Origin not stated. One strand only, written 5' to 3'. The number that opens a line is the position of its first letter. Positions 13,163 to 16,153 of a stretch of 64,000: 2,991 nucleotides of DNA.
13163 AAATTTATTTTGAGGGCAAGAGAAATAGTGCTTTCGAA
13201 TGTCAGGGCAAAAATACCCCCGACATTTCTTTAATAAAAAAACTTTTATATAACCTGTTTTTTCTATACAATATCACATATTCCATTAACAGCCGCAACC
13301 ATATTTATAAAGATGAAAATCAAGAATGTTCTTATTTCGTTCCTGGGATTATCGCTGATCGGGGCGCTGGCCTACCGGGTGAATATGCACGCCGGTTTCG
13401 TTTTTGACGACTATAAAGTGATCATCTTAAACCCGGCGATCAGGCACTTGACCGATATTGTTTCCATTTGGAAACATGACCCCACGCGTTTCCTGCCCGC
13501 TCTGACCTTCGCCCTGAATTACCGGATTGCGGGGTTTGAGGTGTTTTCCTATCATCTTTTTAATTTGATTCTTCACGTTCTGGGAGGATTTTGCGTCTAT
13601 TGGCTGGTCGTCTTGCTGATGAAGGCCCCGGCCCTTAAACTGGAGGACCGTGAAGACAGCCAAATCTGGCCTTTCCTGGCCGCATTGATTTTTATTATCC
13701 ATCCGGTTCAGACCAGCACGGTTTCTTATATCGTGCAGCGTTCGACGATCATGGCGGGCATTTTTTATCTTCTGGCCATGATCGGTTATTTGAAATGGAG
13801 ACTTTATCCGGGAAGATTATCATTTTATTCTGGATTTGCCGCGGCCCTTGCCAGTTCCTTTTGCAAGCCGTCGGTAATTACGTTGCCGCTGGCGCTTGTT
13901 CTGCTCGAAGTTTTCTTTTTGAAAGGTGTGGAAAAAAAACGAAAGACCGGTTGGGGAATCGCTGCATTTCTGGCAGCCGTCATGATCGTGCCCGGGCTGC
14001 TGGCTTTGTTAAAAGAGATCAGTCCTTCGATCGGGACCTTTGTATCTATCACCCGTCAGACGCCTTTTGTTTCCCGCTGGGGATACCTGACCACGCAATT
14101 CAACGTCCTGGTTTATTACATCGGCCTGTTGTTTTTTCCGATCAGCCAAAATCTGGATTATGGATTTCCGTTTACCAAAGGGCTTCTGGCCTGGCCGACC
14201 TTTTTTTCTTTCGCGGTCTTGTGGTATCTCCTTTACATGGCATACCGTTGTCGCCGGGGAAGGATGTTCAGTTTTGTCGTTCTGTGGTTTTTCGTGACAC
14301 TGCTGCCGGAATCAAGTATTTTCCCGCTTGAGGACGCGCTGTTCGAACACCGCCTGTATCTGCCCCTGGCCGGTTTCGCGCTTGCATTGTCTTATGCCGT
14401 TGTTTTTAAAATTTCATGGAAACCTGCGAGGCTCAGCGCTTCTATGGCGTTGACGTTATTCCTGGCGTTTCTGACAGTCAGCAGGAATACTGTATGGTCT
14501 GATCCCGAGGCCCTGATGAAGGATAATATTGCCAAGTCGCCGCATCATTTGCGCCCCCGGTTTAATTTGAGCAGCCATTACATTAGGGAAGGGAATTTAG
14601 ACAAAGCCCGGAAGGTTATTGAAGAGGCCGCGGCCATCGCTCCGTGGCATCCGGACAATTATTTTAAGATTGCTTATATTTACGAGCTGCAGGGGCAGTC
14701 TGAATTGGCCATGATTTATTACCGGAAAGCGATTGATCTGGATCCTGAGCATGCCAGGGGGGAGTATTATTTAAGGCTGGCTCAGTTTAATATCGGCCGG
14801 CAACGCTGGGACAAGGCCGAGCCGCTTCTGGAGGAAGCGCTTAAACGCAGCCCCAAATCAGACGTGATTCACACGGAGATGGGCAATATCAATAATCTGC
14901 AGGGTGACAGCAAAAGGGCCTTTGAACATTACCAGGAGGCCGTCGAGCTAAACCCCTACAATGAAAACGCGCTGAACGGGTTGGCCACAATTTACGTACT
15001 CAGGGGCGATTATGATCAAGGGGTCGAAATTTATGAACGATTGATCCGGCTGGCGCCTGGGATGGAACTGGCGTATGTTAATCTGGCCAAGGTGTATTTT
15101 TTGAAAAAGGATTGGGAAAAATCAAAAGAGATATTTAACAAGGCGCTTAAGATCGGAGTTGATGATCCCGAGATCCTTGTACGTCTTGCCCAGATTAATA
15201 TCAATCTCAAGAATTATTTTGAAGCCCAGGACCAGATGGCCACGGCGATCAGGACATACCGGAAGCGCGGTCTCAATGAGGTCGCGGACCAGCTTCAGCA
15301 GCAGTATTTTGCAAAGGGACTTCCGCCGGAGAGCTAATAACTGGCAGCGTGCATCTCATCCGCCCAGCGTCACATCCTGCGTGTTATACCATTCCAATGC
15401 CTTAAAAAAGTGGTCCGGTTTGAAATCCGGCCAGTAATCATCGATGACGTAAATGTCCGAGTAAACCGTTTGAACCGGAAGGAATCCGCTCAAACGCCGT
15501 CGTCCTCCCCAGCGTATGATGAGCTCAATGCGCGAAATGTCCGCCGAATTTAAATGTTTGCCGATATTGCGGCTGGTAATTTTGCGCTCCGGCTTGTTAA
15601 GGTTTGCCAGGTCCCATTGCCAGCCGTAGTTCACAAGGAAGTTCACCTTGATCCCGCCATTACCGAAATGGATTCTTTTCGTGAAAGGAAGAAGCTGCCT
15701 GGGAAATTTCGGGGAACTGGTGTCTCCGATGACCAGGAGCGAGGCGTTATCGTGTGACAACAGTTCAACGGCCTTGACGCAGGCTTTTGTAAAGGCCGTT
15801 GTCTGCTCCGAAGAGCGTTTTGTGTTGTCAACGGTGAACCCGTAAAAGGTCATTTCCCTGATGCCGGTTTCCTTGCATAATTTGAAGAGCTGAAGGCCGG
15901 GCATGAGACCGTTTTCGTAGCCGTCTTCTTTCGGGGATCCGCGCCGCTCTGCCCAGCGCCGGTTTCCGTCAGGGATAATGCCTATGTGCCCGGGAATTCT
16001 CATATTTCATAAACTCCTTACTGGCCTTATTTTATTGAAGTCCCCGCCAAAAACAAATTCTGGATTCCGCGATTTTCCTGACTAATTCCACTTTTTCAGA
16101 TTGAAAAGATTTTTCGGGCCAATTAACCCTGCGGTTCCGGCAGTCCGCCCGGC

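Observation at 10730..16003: Compact lipid-linked glycosylation module: GtrB/ArnC-like GT2 coupled to a GT-C membrane transferase, divergent TMTC-like TPR protein, convergent UPP-synthase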

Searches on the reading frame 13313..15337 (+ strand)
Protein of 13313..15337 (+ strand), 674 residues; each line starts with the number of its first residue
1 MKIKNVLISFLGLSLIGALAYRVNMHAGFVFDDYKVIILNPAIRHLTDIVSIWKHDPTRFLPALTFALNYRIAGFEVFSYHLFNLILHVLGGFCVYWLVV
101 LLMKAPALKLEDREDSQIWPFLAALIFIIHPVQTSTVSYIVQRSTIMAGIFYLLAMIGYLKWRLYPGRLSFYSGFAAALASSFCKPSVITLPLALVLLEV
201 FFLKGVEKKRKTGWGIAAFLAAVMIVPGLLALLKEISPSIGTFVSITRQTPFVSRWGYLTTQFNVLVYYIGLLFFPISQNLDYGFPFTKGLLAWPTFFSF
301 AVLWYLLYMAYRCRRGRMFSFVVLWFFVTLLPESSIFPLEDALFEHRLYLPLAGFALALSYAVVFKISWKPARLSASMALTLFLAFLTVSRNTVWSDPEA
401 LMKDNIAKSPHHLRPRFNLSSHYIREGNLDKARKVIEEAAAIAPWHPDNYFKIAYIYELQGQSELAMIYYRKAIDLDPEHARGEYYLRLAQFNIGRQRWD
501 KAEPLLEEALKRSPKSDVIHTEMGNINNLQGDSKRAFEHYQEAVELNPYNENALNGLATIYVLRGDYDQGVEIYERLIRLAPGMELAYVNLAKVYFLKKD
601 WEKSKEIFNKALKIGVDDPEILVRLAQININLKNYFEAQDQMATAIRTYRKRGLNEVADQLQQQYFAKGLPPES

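Call 3: search_protein_families(library=pfam, proteins=[window:13313-15337:+], max_evalue=0.01)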
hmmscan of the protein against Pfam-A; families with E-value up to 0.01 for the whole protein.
window:13313-15337:+ (674 aa): 33 families (the best 25 are shown)
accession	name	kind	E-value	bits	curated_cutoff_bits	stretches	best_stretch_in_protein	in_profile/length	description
PF07719.23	TPR_2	-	1.1e-32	109.8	27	2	448-480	2-34/34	Tetratricopeptide repeat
PF13181.12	TPR_8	-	3e-28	96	25.7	1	449-480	3-34/34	Tetratricopeptide repeat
PF13428.12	TPR_14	-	5.2e-27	92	23.5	4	552-593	2-43/44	Tetratricopeptide repeat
PF14559.12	TPR_19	-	2e-26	92.5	25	4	564-621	4-61/68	Tetratricopeptide repeat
PF00515.34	TPR_1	-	1.1e-24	85.6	27.8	3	450-480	4-34/34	Tetratricopeptide repeat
PF13424.12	TPR_12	-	2.4e-24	85.8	30.1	4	552-614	4-74/77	Tetratricopeptide repeat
PF13431.12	TPR_17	-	9.4e-21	72.7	24.4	1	539-570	1-32/34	Tetratricopeptide repeat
PF13432.12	TPR_16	-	2.8e-18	66.5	32.7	3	496-550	10-64/65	Tetratricopeptide repeat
PF13174.12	TPR_6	-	2.6e-16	59.5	26.3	1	448-479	1-32/33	Tetratricopeptide repeat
PF13414.12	TPR_11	-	1.5e-14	53.9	26.8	1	524-561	1-38/42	TPR repeat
PF13176.12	TPR_7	-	1e-13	50.6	27.9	1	553-583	1-31/36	Tetratricopeptide repeat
PF12895.13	ANAPC3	-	1.7e-12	47.9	27.2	2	572-640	10-77/82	Anaphase-promoting complex, cyclosome, subunit 3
PF25062.1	ARM_TT21_N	-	8.1e-11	42.5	40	1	484-603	101-220/222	Tetratricopeptide repeat protein 21 N-terminal ARM repeat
PF25060.1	ARM_TT21_2nd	-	1.2e-08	35.3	27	0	570-629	207-266/270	Tetratricopeptide repeat protein 21 second ARM domain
PF13371.12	TPR_9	-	1.2e-08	35.2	35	1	422-480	4-62/73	Tetratricopeptide repeat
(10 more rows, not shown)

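Call 4: search_protein_families(library=ncbifam, proteins=[window:13313-15337:+], max_evalue=0.01)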
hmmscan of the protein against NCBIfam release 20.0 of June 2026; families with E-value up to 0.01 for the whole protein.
window:13313-15337:+ (674 aa): 35 families (the best 25 are shown)
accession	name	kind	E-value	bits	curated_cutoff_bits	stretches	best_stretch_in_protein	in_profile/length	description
TIGR02917.1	PEP_TPR_lipo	equivalog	1.4e-30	105.9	312.2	1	410-647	428-663/899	XrtA/PEP-CTERM system TPR-repeat protein PrsT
TIGR02521.1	type_IV_pilW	equivalog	9.5e-25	87.5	154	2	485-648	33-198/234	type IV pilus biogenesis/stability protein PilW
NF040959.1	MamA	equivalog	6.6e-24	84.5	200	2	418-566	42-188/204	magnetosome protein MamA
TIGR03939.1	PGA_TPR_OMP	equivalog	2.1e-14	52.7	366.65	2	420-518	402-498/800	poly-beta-1,6 N-acetyl-D-glucosamine export porin PgaA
TIGR00990.1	3a0801s09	subfamily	1.1e-13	50.7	757.25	2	533-644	313-424/615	mitochondrial import receptor subunit TOM70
NF033920.0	C39_PA2778_fam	equivalog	7.8e-13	48.4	150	1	480-581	153-254/255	PA2778 family cysteine peptidase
NF047558.1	TPR_END_plus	domain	1.2e-12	47.6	32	1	450-480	2-32/56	TPR end-of-group domain-containing protein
TIGR00540.1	TPR_hemY_coli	hypoth_equivalog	3.8e-12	45.7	142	1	483-543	326-385/385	heme biosynthesis-associated TPR protein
NF008757.0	PRK11788.1-5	equivalog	2.2e-11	43.5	363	2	407-547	101-244/388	lipopolysaccharide assembly protein LapB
TIGR02552.1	LcrH_SycD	equivalog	2.3e-11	43.5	104.8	1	540-653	7-120/136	SycD/LcrH family type III secretion system chaperone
NF047371.1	FlcA_CTERM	equivalog_domain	3e-11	42.5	300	1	396-580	330-536/646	periplasmic flagellar collar protein FlcA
NF033758.1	gliding_GltE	equivalog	1.1e-10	41.1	225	1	470-647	75-250/411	adventurous gliding motility TPR repeat lipoprotein GltE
NF002725.1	PRK02603.1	equivalog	1.1e-09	38.6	143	1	507-568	66-123/173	photosystem I assembly protein Ycf3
NF008756.0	PRK11788.1-4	equivalog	1.6e-08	34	474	1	523-651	75-205/389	lipopolysaccharide assembly protein LapB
NF033762.1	social_mot_Tgl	equivalog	1.9e-08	34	225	1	516-612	30-127/252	social motility TPR repeat lipoprotein Tgl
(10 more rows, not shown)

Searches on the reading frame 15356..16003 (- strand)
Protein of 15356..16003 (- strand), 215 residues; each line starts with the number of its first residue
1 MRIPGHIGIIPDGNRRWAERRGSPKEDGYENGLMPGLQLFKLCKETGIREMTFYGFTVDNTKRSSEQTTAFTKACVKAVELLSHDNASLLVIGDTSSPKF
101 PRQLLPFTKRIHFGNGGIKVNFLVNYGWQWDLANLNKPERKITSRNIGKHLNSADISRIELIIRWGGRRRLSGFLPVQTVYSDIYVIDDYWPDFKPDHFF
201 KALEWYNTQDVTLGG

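Call 3: search_protein_families(library=pfam, proteins=[window:15356-16003:-], max_evalue=0.01)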
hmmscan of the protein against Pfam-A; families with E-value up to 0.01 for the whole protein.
window:15356-16003:- (215 aa): 1 family
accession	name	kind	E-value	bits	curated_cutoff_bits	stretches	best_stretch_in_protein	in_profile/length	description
PF01255.24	Prenyltransf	-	5.5e-44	150.8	27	1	10-211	1-216/219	Putative undecaprenyl diphosphate synthase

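Call 4: search_protein_families(library=ncbifam, proteins=[window:15356-16003:-], max_evalue=0.01)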
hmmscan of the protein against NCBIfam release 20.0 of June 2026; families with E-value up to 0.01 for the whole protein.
window:15356-16003:- (215 aa): 16 families
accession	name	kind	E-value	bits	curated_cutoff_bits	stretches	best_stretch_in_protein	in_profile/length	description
TIGR00055.1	uppS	equivalog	4.6e-32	111.2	109.55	1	3-209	1-223/228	polyprenyl diphosphate synthase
NF011405.0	PRK14830.1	equivalog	7.6e-32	110.9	304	1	2-214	21-249/251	undecaprenyl pyrophosphate synthase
NF011406.0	PRK14831.1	subfamily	1.1e-30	106.7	375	1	2-212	22-248/256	undecaprenyl pyrophosphate synthase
NF011403.0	PRK14828.1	equivalog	1.3e-30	106.6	348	1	3-210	28-253/258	isoprenyl transferase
NF011408.0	PRK14834.1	equivalog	3.7e-30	105.2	348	1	2-215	16-245/252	isoprenyl transferase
NF011411.0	PRK14838.1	equivalog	3.1e-28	98.7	417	1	2-211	11-234/244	isoprenyl transferase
NF011409.0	PRK14835.1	equivalog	1.1e-27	97.1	425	1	2-213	44-277/279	isoprenyl transferase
NF007596.1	PRK10240.1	equivalog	2e-25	89.6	418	1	4-215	16-243/251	(2E,6E)-farnesyl-diphosphate-specific ditrans,polycis-undecaprenyl-diphosphate synthase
NF011404.0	PRK14829.1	equivalog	3.3e-25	88.9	372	1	3-214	30-257/260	isoprenyl transferase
NF011414.0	PRK14841.1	equivalog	2.6e-24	86.2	401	2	1-77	1-77/233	isoprenyl transferase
NF011412.0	PRK14839.1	equivalog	3.5e-24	85.5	334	1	6-215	12-228/240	di-trans,poly-cis-decaprenylcistransferase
NF011407.0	PRK14833.1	equivalog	4.4e-24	85.4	325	1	4-214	5-230/233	di-trans,poly-cis-decaprenylcistransferase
NF011415.0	PRK14842.1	equivalog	1.6e-23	83.4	360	1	2-215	7-237/241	isoprenyl transferase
NF011413.0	PRK14840.1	equivalog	1e-21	77.7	410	1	2-209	17-244/250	isoprenyl transferase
NF011402.0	PRK14827.1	equivalog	2.9e-21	76.1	535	1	2-211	66-291/296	decaprenyl diphosphate synthase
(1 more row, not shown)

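Call 57: find_related_loci(query=window:15356-16003:-, collection=metagenome_contigs, flank=7000)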
Query window:15356-16003:- (215 aa) in metagenome_contigs; peptide patterns used: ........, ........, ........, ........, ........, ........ (x = any residue, [..] = any of these).
600 stretches matched a pattern (row limit reached: there are more); 408 encode a relative of the query (tblastn E <= 1e-3); the best 80 are kept; 80 distinct loci.
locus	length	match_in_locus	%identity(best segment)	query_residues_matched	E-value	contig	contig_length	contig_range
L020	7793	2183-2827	75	1-215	9e-114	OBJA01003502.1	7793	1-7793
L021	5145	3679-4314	68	2-215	2e-104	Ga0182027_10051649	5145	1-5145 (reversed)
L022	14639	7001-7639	69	1-215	2e-104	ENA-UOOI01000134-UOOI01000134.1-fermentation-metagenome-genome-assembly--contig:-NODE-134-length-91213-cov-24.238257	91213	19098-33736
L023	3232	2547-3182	69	2-215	3e-106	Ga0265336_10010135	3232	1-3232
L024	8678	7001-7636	68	2-215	5e-104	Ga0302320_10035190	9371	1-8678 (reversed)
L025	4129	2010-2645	68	2-215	2e-104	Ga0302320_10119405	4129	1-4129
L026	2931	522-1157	68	2-215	1e-106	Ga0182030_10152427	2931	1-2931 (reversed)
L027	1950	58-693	68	2-215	1e-109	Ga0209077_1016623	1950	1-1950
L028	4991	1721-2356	68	2-215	7e-104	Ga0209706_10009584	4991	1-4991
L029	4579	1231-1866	68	2-215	4e-104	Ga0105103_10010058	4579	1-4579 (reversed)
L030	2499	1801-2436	68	2-215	4e-107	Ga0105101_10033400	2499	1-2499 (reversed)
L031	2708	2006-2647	69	1-215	1e-106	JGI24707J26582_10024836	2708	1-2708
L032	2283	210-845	68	2-215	8e-108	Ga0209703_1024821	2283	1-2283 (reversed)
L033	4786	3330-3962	68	3-215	2e-103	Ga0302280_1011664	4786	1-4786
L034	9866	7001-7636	67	2-215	2e-103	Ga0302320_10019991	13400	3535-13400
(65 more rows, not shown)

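Call 81: search_solved_structures(query=window:15356-16003:-, max_evalue=1e-10, show_alignments=2)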
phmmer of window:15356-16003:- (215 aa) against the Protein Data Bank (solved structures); distinct sequences matched with E-value up to 1e-10: 31.
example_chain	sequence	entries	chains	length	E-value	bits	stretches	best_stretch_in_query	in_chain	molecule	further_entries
7vq9_A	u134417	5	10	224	9.4e-87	293.5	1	2-215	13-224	Di-trans-poly-cis-decaprenylcistransferase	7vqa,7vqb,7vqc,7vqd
7caq_A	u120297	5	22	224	3.3e-83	281.9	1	2-215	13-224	cis-prenyltransferase MM_0014 | cis-prenyltransferase, MM_0014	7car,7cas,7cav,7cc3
5cqb_A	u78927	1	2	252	5.5e-27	98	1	6-214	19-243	Ditrans,polycis-undecaprenyl-diphosphate synthase ((2E,6E)-farnesyl-diphosphate specific)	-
1jp3_A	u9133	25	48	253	5.6e-27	98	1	6-214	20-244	undecaprenyl pyrophosphate synthase | Undecaprenyl pyrophosphate synthetase | Ditrans,polycis-undecaprenyl-diphosphate synthase ((2E,6E)-farnesyl-diphosphate sp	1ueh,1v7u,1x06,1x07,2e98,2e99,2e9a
7jli_A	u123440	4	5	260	1.7e-26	96.3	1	2-209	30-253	Isoprenyl transferase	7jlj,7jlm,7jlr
1x08_A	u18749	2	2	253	7.3e-26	94.3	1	6-214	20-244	Undecaprenyl pyrophosphate synthetase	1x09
4q9m_A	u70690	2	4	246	7.7e-26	94.2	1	2-215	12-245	Isoprenyl transferase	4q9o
5kh2_A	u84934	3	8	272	1.2e-25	93.7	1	2-215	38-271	Isoprenyl transferase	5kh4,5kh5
3wyi_A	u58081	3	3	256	1.2e-23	87.1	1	2-215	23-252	Isoprenyl transferase | Undecaprenyl pyrophosphate synthase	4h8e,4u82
7cpn_A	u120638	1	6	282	5e-23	85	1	3-215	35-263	Trans,polycis-polyprenyl diphosphate synthase ((2Z,6E)-farnesyl diphosphate specific)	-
7cpm_A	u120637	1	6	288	5.5e-23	84.9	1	3-215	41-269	Trans,polycis-polyprenyl diphosphate synthase ((2Z,6E)-farnesyl diphosphate specific)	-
8wu7_A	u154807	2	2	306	1.2e-22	83.8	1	4-208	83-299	Isoprenyl transferase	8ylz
6acs_A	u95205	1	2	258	2e-22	83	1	2-209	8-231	Ditrans,polycis-undecaprenyl-diphosphate synthase ((2E,6E)-farnesyl-diphosphate specific)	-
6szg_A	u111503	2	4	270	2.6e-22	82.7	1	2-208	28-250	Ditrans,polycis-undecaprenyl-diphosphate synthase ((2E,6E)-farnesyl-diphosphate specific)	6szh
2vg2_A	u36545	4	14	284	6.3e-21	78.2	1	2-209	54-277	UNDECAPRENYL PYROPHOSPHATE SYNTHETASE | Decaprenyl diphosphate synthase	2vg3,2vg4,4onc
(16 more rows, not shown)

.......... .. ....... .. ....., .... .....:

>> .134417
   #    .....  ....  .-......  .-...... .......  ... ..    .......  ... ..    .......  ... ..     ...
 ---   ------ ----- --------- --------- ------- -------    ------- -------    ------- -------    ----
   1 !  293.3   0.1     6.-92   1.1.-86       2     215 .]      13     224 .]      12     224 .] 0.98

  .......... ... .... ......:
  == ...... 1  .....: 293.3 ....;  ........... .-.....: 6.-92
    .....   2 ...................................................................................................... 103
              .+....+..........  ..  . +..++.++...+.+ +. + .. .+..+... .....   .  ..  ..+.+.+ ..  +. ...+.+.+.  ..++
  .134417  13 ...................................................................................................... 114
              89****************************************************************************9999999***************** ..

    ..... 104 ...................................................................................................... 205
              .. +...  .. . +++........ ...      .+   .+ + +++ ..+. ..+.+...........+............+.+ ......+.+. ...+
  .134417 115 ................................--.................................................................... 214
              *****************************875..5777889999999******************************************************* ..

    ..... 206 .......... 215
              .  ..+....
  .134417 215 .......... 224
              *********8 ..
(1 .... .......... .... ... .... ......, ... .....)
